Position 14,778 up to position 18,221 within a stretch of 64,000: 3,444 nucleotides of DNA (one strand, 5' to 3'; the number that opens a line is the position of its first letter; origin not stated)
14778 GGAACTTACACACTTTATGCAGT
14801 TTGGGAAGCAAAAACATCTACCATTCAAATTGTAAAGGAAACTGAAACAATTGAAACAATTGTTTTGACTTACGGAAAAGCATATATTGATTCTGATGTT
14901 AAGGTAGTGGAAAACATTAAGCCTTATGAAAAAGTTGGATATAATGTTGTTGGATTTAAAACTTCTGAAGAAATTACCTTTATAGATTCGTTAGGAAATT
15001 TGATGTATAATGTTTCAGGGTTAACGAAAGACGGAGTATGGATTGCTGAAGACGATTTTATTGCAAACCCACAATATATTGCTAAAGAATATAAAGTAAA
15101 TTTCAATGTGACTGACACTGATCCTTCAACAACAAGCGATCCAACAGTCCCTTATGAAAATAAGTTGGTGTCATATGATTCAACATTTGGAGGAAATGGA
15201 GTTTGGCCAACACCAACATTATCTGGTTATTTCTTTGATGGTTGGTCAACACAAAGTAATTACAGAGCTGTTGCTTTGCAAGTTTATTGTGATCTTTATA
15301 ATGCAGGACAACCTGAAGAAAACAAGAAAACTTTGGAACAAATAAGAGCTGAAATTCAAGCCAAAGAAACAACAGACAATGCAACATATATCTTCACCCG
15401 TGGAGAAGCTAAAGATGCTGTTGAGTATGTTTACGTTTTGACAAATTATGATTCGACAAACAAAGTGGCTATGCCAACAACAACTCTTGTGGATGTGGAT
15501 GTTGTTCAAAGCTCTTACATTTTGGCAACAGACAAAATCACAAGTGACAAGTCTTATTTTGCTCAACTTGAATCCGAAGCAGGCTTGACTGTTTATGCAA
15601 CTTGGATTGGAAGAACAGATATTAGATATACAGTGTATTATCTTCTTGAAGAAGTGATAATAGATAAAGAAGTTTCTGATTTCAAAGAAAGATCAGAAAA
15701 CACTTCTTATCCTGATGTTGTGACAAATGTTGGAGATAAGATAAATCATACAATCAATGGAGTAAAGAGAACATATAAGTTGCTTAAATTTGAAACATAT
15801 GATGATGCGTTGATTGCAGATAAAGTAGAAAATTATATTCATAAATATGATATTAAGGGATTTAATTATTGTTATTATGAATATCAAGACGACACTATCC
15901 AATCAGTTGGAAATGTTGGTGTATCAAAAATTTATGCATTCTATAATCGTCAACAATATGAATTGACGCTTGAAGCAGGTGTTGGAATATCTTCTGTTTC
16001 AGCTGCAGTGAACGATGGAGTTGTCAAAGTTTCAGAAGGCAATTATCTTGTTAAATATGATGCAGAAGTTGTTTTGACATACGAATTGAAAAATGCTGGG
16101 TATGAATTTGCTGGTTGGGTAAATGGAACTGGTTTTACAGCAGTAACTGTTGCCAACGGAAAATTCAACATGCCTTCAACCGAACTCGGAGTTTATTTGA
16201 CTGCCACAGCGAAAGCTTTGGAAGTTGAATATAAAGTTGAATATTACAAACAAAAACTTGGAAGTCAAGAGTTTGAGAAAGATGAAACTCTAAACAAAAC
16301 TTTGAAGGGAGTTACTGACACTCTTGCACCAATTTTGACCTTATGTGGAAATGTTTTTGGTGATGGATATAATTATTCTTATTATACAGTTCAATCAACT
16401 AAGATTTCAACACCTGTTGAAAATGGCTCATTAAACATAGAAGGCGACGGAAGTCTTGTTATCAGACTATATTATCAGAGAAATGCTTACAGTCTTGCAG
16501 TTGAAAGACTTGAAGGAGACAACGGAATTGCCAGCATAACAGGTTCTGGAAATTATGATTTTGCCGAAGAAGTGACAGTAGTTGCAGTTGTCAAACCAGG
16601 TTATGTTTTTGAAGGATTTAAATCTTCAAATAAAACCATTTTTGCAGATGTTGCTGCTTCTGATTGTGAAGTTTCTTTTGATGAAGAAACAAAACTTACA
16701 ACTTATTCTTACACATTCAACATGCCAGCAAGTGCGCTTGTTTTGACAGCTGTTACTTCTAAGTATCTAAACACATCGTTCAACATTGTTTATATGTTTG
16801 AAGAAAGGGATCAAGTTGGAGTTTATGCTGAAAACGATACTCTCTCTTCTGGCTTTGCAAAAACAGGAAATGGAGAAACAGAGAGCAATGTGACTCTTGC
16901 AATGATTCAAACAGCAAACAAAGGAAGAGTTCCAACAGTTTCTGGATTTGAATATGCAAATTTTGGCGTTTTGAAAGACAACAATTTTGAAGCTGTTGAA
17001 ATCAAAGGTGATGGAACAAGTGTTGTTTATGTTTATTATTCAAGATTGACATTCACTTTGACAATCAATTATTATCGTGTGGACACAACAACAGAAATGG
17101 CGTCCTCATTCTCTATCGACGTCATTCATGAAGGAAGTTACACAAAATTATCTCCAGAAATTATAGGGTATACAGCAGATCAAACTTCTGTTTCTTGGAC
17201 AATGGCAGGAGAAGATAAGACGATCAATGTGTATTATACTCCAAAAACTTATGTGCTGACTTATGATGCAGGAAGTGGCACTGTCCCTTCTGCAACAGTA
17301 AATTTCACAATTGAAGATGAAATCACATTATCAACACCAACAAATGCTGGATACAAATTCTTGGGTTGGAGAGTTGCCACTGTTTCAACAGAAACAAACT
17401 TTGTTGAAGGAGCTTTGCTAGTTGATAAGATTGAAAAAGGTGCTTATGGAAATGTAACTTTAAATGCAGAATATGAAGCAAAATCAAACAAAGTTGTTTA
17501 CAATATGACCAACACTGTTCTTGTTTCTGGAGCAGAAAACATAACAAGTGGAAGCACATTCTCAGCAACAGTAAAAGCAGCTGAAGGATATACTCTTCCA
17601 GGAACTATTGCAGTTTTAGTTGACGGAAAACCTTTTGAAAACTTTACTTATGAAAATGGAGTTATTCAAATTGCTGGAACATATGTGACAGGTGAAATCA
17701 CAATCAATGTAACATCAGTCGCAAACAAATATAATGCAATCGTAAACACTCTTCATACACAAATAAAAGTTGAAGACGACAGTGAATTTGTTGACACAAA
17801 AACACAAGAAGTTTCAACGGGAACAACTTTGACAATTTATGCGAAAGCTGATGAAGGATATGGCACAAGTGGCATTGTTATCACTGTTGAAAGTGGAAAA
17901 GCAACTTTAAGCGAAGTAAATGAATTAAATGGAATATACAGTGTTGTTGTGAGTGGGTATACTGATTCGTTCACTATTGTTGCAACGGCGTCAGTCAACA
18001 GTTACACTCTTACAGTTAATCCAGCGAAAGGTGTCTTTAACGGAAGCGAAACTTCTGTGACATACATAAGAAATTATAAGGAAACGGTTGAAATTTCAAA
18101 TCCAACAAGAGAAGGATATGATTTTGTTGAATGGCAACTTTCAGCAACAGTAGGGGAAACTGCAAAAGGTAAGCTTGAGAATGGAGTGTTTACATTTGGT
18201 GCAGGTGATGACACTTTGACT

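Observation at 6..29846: One uninterrupted ORF of at least 9,946 codons (29.8 kb), open at the window edge: a giant modular surface protein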

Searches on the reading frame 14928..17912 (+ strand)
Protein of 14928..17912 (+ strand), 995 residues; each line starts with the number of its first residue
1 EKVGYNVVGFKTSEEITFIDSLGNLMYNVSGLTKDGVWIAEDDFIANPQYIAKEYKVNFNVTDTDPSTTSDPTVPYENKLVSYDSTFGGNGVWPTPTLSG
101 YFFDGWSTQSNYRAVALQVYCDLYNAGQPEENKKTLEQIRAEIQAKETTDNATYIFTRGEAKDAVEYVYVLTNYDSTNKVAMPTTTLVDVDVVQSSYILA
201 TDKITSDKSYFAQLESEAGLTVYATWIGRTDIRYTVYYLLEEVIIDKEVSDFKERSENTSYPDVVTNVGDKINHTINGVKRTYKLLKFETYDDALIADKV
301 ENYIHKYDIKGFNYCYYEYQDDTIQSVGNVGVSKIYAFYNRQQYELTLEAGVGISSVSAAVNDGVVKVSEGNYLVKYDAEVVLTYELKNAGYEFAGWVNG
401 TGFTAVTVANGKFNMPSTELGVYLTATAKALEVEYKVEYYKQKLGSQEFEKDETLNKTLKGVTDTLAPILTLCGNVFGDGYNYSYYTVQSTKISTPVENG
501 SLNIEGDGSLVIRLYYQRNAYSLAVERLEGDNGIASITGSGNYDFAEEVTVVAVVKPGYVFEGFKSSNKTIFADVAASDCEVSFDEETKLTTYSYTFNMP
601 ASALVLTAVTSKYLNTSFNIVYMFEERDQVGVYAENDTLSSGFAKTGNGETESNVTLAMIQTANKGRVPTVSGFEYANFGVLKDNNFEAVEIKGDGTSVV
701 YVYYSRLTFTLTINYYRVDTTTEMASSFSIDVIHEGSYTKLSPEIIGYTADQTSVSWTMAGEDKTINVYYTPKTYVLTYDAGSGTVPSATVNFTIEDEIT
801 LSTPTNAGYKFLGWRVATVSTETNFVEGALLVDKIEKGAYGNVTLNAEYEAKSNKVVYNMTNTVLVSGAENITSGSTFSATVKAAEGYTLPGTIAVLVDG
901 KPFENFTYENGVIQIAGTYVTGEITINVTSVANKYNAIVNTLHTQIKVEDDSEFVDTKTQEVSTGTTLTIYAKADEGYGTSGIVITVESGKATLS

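Call 5: search_protein_families(library=pfam, proteins=[window:14928-17912:+], max_evalue=0.01)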
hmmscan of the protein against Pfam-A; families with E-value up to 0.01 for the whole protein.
window:14928-17912:+ (995 aa): 3 families
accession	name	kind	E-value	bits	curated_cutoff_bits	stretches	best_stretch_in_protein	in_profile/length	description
PF09479.16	Flg_new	-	2.6e-11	43.9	27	1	775-822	1-47/65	Listeria-Bacteroides repeat domain (List_Bact_rpt)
PF18998.6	Flg_new_2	-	8.3e-11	42.2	23.6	2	535-608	11-67/73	Divergent InlB B-repeat domain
PF17966.7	Muc_B2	-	0.0076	17.2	23.5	1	695-773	20-99/100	Muc B2-like domain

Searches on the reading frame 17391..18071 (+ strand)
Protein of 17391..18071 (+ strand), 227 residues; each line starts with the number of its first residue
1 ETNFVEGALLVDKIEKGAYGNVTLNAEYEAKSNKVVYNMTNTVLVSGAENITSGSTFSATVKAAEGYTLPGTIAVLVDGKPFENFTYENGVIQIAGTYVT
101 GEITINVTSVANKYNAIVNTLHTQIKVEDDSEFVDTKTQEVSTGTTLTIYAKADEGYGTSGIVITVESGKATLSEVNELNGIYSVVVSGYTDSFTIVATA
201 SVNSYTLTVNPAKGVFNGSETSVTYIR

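Call 66: search_protein_families(library=pfam, proteins=[window:17391-18071:+], max_evalue=1)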
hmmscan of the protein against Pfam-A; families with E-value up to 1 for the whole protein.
window:17391-18071:+ (227 aa): 3 families
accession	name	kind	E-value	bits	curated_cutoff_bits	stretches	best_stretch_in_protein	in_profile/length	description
PF00337.29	Gal-bind_lectin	-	0.019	14.8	22.1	1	51-107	78-129/132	Galactoside-binding lectin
PF07459.16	CTX_RstB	-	0.11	13.3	26.2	1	54-127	6-75/92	CTX phage RstB protein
PF06458.18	MucBP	-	0.29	12.4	23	0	177-226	12-61/63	MucBP domain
